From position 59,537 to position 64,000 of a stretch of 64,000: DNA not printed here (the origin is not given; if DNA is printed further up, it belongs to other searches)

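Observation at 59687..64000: Large Rhs/YD-repeat polymorphic-toxin gene that the ORF track does not show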

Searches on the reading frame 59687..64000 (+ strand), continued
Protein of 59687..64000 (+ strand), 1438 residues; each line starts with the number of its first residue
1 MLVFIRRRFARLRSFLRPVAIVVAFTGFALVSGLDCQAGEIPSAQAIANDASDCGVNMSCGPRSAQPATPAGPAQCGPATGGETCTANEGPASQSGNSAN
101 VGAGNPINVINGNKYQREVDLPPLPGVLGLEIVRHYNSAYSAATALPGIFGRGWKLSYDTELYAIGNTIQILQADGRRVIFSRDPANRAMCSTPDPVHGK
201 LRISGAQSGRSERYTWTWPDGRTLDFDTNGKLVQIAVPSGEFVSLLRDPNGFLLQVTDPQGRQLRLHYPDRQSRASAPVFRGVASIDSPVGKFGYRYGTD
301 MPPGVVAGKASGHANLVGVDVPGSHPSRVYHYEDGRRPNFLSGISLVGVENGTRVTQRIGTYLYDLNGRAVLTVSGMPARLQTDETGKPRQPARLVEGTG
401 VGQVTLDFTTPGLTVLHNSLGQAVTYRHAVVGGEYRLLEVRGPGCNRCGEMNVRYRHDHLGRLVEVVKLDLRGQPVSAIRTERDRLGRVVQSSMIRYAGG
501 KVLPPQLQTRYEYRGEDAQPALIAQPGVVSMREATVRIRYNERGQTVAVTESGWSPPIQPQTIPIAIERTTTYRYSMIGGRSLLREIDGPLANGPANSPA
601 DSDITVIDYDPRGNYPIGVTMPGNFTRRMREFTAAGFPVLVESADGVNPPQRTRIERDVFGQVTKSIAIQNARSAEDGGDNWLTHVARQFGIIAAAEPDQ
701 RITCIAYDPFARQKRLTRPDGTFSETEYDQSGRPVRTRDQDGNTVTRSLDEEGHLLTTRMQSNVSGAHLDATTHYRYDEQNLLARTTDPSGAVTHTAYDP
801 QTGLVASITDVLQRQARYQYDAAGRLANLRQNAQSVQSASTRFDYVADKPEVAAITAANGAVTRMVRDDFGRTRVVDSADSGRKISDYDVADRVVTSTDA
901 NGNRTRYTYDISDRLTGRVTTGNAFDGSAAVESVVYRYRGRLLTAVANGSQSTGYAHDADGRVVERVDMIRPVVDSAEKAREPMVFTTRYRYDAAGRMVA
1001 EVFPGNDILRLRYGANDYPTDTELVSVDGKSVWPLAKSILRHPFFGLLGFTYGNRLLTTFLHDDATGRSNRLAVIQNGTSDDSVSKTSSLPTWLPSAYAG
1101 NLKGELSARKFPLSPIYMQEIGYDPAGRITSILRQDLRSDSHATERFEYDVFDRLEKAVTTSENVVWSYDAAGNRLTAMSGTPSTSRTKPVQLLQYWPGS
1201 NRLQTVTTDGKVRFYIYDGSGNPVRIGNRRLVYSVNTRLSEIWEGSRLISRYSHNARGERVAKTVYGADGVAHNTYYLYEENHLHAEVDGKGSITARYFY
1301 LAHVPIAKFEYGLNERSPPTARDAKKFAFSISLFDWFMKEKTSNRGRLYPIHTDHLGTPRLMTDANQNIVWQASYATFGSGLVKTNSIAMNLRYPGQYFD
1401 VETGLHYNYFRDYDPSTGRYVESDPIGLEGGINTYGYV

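Call 7: find_homologous_proteins(query=window:59687-64000:+)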
Query window:59687-64000:+ (1438 aa): 836 proteins with E <= 0.001 among 8000 candidates; the best 120 are listed.
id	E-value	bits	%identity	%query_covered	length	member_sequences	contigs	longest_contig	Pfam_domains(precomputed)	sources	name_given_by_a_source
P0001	0.0e+0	3299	100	100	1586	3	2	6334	PF05593.20,PF25023.2,PF20148.5,PF03527.21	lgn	-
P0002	0.0e+0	1151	44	95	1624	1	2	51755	PF05593.20,PF25023.2,PF20148.5,PF03527.21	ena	-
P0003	0.0e+0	1151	45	95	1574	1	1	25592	PF15542.12,PF05593.20,PF25023.2,PF20148.5,PF03527.21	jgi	jgi:RHS repeat-associated protein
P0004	0.0e+0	1142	44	96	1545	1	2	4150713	PF05593.20,PF25023.2,PF20148.5,PF03527.21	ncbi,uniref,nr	ncbi:RHS repeat-associated core domain-containing protein [Actimicrobium sp. CCC2.4]|uniref:RHS repe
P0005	0.0e+0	1105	44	95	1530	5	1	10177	PF05593.20,PF25023.2,PF20148.5,PF03527.21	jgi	jgi:RHS repeat-associated protein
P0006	0.0e+0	1105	44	93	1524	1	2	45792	PF05593.20,PF25023.2,PF20148.5,PF03527.21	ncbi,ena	-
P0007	0.0e+0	1085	42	93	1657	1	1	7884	PF05593.20,PF25023.2,PF20148.5,PF03527.21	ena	-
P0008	0.0e+0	1085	44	93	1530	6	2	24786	PF02557.23,PF05593.20,PF25023.2,PF20148.5,PF03527.21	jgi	jgi:RHS repeat-associated protein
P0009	0.0e+0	1077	43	94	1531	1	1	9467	PF05593.20,PF25023.2,PF20148.5,PF03527.21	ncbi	-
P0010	0.0e+0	1047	42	95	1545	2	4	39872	PF02557.23,PF05593.20,PF25023.2,PF20148.5,PF03527.21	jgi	jgi:RHS repeat-associated protein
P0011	0.0e+0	1043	44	90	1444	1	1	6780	PF05593.20,PF25023.2,PF03527.21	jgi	jgi:RHS repeat-associated protein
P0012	0.0e+0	1042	41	94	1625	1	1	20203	PF05593.20,PF25023.2,PF20148.5,PF03527.21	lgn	-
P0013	1.5e-294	999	42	95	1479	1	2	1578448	PF05593.20,PF25023.2,PF20148.5,PF03527.21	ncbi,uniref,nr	ncbi:RHS repeat-associated core domain-containing protein [Actimicrobium sp. CCI2.3]|uniref:RHS repe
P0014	7.9e-292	990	40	95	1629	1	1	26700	PF05593.20,PF25023.2,PF20148.5,PF03527.21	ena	-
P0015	9.5e-290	983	41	95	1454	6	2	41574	PF05593.20,PF25023.2,PF20148.5,PF03527.21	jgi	jgi:RHS repeat-associated protein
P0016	3.7e-288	978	42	94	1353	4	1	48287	PF05593.20,PF25023.2,PF20148.5,PF03527.21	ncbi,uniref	ncbi:RHS repeat-associated core domain-containing protein, partial [Actimicrobium sp. CCC2.4]|uniref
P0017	5.2e-278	944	41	96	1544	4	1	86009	PF05593.20,PF09994.15,PF25023.2,PF20148.5,PF03527.21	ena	-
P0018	9.2e-269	914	40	96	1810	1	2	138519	PF05593.20,PF09994.15,PF25023.2,PF20148.5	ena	-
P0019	4.6e-266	905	40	100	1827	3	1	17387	PF05593.20,PF09994.15,PF25023.2,PF20148.5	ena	-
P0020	1.2e-264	900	39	96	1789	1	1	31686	PF05593.20,PF09994.15,PF25023.2,PF20148.5,PF03527.21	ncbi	-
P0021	1.5e-263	896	40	96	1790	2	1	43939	PF05593.20,PF09994.15,PF25023.2,PF20148.5,PF03527.21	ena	-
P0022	1.6e-261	890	41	71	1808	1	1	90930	PF05593.20,PF09994.15,PF25023.2,PF20148.5,PF03527.21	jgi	jgi:RHS repeat-associated protein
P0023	9.9e-259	880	39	97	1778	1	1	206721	PF05593.20,PF09994.15,PF25023.2,PF20148.5,PF03527.21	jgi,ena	-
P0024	5.9e-256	871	40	95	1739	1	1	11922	PF05593.20,PF09994.15,PF25023.2,PF20148.5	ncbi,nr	ncbi:MAG: DUF2235 domain-containing protein, partial [Herminiimonas sp.]|nr:DUF2235 domain-containin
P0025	1.2e-255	870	38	96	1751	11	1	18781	PF05593.20,PF09994.15,PF25023.2,PF20148.5,PF03527.21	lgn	-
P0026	1.3e-254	867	38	94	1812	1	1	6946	PF05593.20,PF25023.2,PF20551.4,PF20148.5,PF03527.21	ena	-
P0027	1.5e-254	866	38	96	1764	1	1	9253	PF05593.20,PF09994.15,PF25023.2,PF20148.5,PF03527.21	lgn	-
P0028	2.5e-254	866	38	96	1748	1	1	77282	PF05593.20,PF09994.15,PF25023.2,PF20148.5,PF03527.21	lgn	-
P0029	2.6e-254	866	39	95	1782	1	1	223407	PF05593.20,PF09994.15,PF25023.2,PF20148.5,PF03527.21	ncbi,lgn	ncbi:MAG: RHS repeat-associated core domain-containing protein [Pseudomonadota bacterium]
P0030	3.5e-254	865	37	96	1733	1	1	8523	PF05593.20,PF09994.15,PF25023.2,PF20148.5,PF03527.21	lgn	-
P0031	4.8e-253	861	39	96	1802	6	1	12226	PF05593.20,PF25023.2,PF20551.4,PF20148.5,PF03527.21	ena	-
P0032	6.4e-253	861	38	96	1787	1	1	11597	PF05593.20,PF09994.15,PF25023.2,PF20148.5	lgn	-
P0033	1.7e-252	860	42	76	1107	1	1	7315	PF05593.20,PF25023.2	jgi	jgi:YD repeat-containing protein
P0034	2.3e-251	856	39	96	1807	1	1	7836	PF05593.20,PF09994.15,PF25023.2,PF20148.5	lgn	-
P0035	2.4e-251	856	37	95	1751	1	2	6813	PF05593.20,PF09994.15,PF25023.2,PF20148.5,PF03527.21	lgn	-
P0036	6.3e-251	854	38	99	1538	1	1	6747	PF05593.20,PF25023.2,PF20148.5,PF03527.21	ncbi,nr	ncbi:MAG: RHS domain-containing protein, partial [Herminiimonas sp.]|nr:RHS domain-containing protei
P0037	1.3e-250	853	41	68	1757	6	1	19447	PF05593.20,PF09994.15,PF25023.2,PF20148.5,PF03527.21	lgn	-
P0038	4.5e-250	852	38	96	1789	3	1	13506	PF05593.20,PF25023.2,PF20551.4,PF20148.5,PF03527.21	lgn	-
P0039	1.2e-248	847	38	95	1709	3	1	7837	PF05593.20,PF09994.15,PF25023.2,PF20148.5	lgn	-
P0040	3.9e-247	842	38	96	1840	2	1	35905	PF05593.20,PF09994.15,PF25023.2,PF20148.5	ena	-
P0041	6.9e-247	841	39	85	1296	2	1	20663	PF05593.20,PF25023.2,PF20148.5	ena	-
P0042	3.8e-245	835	39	95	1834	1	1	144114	PF05593.20,PF25023.2,PF20551.4,PF20148.5,PF03527.21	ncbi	-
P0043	8.3e-245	834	38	94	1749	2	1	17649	PF05593.20,PF09994.15,PF25023.2,PF20148.5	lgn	-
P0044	1.7e-244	833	38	97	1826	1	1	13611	PF05593.20,PF25023.2,PF20551.4,PF20148.5,PF03527.21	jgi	jgi:RHS repeat-associated protein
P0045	1.1e-243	830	37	95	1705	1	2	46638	PF05593.20,PF09994.15,PF25023.2,PF20148.5,PF03527.21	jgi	jgi:RHS repeat-associated protein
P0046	1.2e-243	830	38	94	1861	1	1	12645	PF05593.20,PF25023.2,PF20551.4,PF20148.5,PF03527.21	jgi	jgi:RHS repeat-associated protein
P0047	4.9e-243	828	40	94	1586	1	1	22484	PF05593.20,PF25023.2,PF20148.5,PF03527.21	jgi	-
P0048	5.6e-243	828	42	68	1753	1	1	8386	PF05593.20,PF09994.15,PF25023.2,PF20148.5,PF03527.21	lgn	-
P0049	2.9e-242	826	38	94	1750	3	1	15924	PF05593.20,PF25023.2,PF20551.4,PF20148.5,PF03527.21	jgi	jgi:RHS repeat-associated protein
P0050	4.0e-242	825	39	95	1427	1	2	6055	PF05593.20,PF25023.2,PF20551.4,PF20148.5,PF03527.21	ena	-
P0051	1.4e-241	823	38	94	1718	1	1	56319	PF05593.20,PF09994.15,PF25023.2,PF20148.5,PF03527.21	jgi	jgi:RHS repeat-associated protein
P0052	3.9e-241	822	38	96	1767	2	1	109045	PF05593.20,PF25023.2,PF20551.4,PF20148.5,PF03527.21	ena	-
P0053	4.3e-240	819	37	96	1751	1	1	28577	PF05593.20,PF09994.15,PF25023.2,PF20148.5,PF03527.21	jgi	jgi:RHS repeat-associated protein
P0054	4.8e-239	815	37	97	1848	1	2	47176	PF05593.20,PF25023.2,PF20551.4,PF20148.5,PF03527.21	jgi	jgi:RHS repeat-associated protein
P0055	3.0e-237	809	37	96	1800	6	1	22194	PF05593.20,PF25023.2,PF20551.4,PF20148.5,PF03527.21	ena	-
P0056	5.5e-236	805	38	94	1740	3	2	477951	PF05593.20,PF25023.2,PF20551.4,PF20148.5,PF03527.21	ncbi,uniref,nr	ncbi:DUF6531 domain-containing protein [Massilia pinisoli]|uniref:DUF6531 domain-containing protein 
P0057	1.3e-235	804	37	94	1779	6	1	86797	PF05593.20,PF25023.2,PF20551.4,PF20148.5,PF03527.21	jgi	jgi:RHS repeat-associated protein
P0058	3.0e-235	802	37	94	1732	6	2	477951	PF05593.20,PF09994.15,PF25023.2,PF20148.5,PF03527.21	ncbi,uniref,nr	ncbi:DUF2235 domain-containing protein [Massilia pinisoli]|uniref:DUF2235 domain-containing protein 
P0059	4.8e-235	802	38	95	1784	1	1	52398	PF05593.20,PF25023.2,PF20551.4,PF20148.5,PF03527.21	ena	-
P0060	9.3e-235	801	38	96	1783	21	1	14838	PF05593.20,PF25023.2,PF20551.4,PF20148.5,PF03527.21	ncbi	-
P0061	1.0e-234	801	37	95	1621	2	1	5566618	PF05593.20,PF25023.2,PF20551.4,PF20148.5,PF03527.21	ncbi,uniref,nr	ncbi:DUF6765 family protein [Collimonas sp. PA-H2]|uniref:DUF6765 family protein n=1 Tax=Collimonas 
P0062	8.1e-234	798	37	95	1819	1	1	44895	PF05593.20,PF25023.2,PF20551.4,PF20148.5,PF03527.21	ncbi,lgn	-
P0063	1.4e-231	790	38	94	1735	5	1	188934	PF05593.20,PF09994.15,PF25023.2,PF20148.5,PF03527.21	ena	-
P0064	1.9e-231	790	37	92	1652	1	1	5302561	PF05593.20,PF09994.15,PF25023.2,PF20148.5,PF03527.21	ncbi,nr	ncbi:DUF2235 domain-containing protein [Massilia sp. UMI-21]|nr:DUF2235 domain-containing protein [M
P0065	4.5e-231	789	38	82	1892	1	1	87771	PF05593.20,PF25023.2,PF20551.4,PF20148.5,PF03527.21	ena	-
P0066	5.4e-231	788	37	99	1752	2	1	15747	PF05593.20,PF25023.2,PF20551.4,PF20148.5,PF03527.21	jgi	jgi:RHS repeat-associated protein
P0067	6.6e-231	788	38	96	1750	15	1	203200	PF05593.20,PF25023.2,PF20551.4,PF20148.5,PF03527.21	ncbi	-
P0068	1.2e-230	787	38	95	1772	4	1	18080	PF05593.20,PF25023.2,PF20551.4,PF20148.5,PF03527.21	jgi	-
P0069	1.6e-230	787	36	98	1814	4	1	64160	PF05593.20,PF25023.2,PF20551.4,PF20148.5,PF03527.21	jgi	jgi:RHS repeat-associated protein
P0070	1.7e-230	787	38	95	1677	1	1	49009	PF05593.20,PF09994.15,PF25023.2,PF20148.5,PF03527.21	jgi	jgi:RHS repeat-associated protein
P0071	7.9e-230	785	37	96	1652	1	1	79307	PF05593.20,PF25023.2,PF20551.4,PF20148.5,PF03527.21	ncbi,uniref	ncbi:DUF6765 family protein [Paraherbaspirillum soli]|uniref:DUF6765 family protein n=1 Tax=Paraherb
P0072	2.6e-229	783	38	96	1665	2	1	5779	PF05593.20,PF25023.2,PF20148.5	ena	-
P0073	5.6e-228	778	41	62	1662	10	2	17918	PF05593.20,PF09994.15,PF25023.2,PF20148.5,PF03527.21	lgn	-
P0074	6.1e-228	778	41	68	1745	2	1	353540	PF05593.20,PF09994.15,PF25023.2,PF20148.5,PF03527.21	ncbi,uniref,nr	ncbi:DUF2235 domain-containing protein [Massilia sp. IC2-278]|uniref:RHS repeat-associated core doma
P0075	7.5e-228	778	38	96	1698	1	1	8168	PF05593.20,PF09994.15,PF25023.2,PF20148.5,PF03527.21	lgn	-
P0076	1.8e-227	777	38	96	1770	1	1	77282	PF05593.20,PF25023.2,PF20551.4,PF20148.5,PF03527.21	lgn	-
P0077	2.1e-227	776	37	98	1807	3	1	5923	PF05593.20,PF09994.15,PF25023.2,PF20148.5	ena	-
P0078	2.4e-227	776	37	95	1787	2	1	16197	PF05593.20,PF25023.2,PF20551.4,PF20148.5,PF03527.21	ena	-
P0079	3.6e-227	776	38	95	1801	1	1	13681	PF05593.20,PF25023.2,PF20551.4,PF20148.5,PF03527.21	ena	-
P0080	9.6e-227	774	37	96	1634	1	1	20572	PF05593.20,PF25023.2,PF20148.5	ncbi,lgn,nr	ncbi:MAG TPA: RHS repeat-associated core domain-containing protein [Noviherbaspirillum sp.]|nr:RHS r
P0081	1.7e-226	773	41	64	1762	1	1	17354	PF05593.20,PF09994.15,PF25023.2,PF20148.5,PF03527.21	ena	-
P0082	7.6e-226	771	38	93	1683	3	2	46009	PF05593.20,PF25023.2,PF20551.4,PF20148.5,PF03527.21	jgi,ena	-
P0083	1.6e-225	770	37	96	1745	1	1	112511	PF05593.20,PF09994.15,PF25023.2,PF20148.5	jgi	jgi:RHS repeat-associated protein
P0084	2.4e-225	770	36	94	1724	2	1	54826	PF05593.20,PF09994.15,PF25023.2,PF20148.5,PF03527.21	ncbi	-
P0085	3.9e-225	769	37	95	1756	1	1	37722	PF05593.20,PF25023.2,PF20551.4,PF20148.5,PF03527.21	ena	-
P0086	4.0e-225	769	39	95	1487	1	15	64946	PF05593.20,PF25023.2,PF20148.5,PF03527.21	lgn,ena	-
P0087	7.8e-225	768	39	95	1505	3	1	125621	PF05593.20,PF25023.2,PF20148.5,PF03527.21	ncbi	ncbi:MAG: RHS repeat-associated core domain-containing protein [Gammaproteobacteria bacterium]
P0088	3.1e-224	766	38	95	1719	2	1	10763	PF05593.20,PF09994.15,PF25023.2,PF20148.5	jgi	jgi:RHS repeat-associated protein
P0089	3.4e-224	766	38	95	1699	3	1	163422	PF05593.20,PF25023.2,PF20551.4,PF20148.5,PF03527.21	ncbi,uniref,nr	ncbi:DUF6765 family protein [Pseudoduganella aquatica]|uniref:RHS repeat protein n=1 Tax=Pseudodugan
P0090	8.2e-224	765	38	96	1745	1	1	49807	PF05593.20,PF09994.15,PF25023.2,PF20148.5,PF03527.21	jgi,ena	-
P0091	3.0e-223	763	38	95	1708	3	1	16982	PF05593.20,PF09994.15,PF25023.2,PF20148.5,PF03527.21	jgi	-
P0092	6.9e-223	762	35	99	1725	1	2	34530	PF05593.20,PF09994.15,PF25023.2,PF20148.5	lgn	-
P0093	1.3e-222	761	38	95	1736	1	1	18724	PF05593.20,PF09994.15,PF25023.2,PF20148.5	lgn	-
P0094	1.5e-222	760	37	95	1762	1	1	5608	PF05593.20,PF09994.15,PF25023.2,PF20148.5,PF03527.21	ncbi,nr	ncbi:MAG: DUF2235 domain-containing protein, partial [Gammaproteobacteria bacterium]|nr:DUF2235 doma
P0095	1.6e-222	760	42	69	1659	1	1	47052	PF05593.20,PF19653.5,PF25023.2,PF20148.5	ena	-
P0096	2.7e-222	760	37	96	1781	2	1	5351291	PF05593.20,PF25023.2,PF20551.4,PF20148.5,PF03527.21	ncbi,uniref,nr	ncbi:DUF6765 family protein [Massilia sp. Se16.2.3]|uniref:DUF6765 family protein n=1 Tax=Massilia s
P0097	2.7e-222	760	37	93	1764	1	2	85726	PF05593.20,PF25023.2,PF20551.4,PF20148.5,PF03527.21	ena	-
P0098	9.0e-222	758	38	95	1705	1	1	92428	PF05593.20,PF09994.15,PF25023.2,PF20148.5,PF03527.21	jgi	-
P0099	1.1e-221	758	38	95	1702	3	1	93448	PF05593.20,PF25023.2,PF20551.4,PF20148.5,PF03527.21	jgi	jgi:RHS repeat-associated protein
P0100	4.5e-221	756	37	95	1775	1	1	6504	PF05593.20,PF09994.15,PF25023.2,PF20148.5,PF03527.21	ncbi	-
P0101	5.7e-221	755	38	93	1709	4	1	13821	PF05593.20,PF09994.15,PF25023.2,PF20148.5,PF03527.21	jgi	jgi:RHS repeat-associated protein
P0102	2.0e-220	753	37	96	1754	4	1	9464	PF05593.20,PF09994.15,PF25023.2,PF20148.5,PF03527.21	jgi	jgi:RHS repeat-associated protein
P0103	2.8e-220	753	37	96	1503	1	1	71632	PF05593.20,PF25023.2,PF20148.5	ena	-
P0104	3.2e-220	753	51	42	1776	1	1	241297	PF05593.20,PF09994.15,PF25023.2,PF20148.5,PF03527.21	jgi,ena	-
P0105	5.3e-220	752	38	93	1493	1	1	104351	PF05593.20,PF25023.2,PF20148.5,PF03527.21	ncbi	ncbi:MAG: RHS repeat-associated core domain-containing protein [Burkholderiales bacterium]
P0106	6.9e-220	752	36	96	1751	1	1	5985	PF05593.20,PF09994.15,PF25023.2,PF20148.5,PF03527.21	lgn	-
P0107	1.6e-219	750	36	95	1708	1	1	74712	PF05593.20,PF25023.2,PF20551.4,PF20148.5,PF03527.21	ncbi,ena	-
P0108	1.7e-219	750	40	66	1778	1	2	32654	PF05593.20,PF09994.15,PF25023.2,PF20148.5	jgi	jgi:RHS repeat-associated protein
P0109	1.8e-219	750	37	94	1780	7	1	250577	PF05593.20,PF25023.2,PF20551.4,PF20148.5,PF03527.21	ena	-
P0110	2.2e-219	750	37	95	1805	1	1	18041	PF05593.20,PF09994.15,PF25023.2,PF20148.5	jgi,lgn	jgi:RHS repeat-associated protein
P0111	2.9e-219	750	37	93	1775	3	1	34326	PF05593.20,PF25023.2,PF20551.4,PF20148.5,PF03527.21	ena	-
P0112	3.1e-219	749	37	96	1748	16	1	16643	PF05593.20,PF25023.2,PF20551.4,PF20148.5,PF03527.21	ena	-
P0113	7.6e-219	748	37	95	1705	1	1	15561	PF05593.20,PF25023.2,PF20551.4,PF20148.5,PF03527.21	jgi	jgi:RHS repeat-associated protein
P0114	1.4e-218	747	37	93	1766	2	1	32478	PF05593.20,PF25023.2,PF20551.4,PF20148.5,PF03527.21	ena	-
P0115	1.8e-218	747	37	96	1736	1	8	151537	PF05593.20,PF09994.15,PF25023.2,PF20148.5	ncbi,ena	-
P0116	5.3e-218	745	36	98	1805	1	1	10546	PF05593.20,PF25023.2,PF20551.4,PF20148.5,PF03527.21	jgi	jgi:RHS repeat-associated protein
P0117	5.5e-218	745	37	98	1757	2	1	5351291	PF05593.20,PF25023.2,PF20551.4,PF20148.5,PF03527.21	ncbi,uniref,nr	ncbi:DUF6765 family protein [Massilia sp. Se16.2.3]|uniref:DUF6765 family protein n=1 Tax=Massilia s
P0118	2.0e-217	743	37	95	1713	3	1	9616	PF05593.20,PF09994.15,PF25023.2,PF20148.5,PF03527.21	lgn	-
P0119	2.1e-217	743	36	99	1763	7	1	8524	PF05593.20,PF09994.15,PF25023.2,PF20148.5,PF03527.21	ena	-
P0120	2.8e-217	743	38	95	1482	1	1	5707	PF05593.20,PF25023.2,PF20148.5,PF03527.21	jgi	jgi:RHS repeat-associated protein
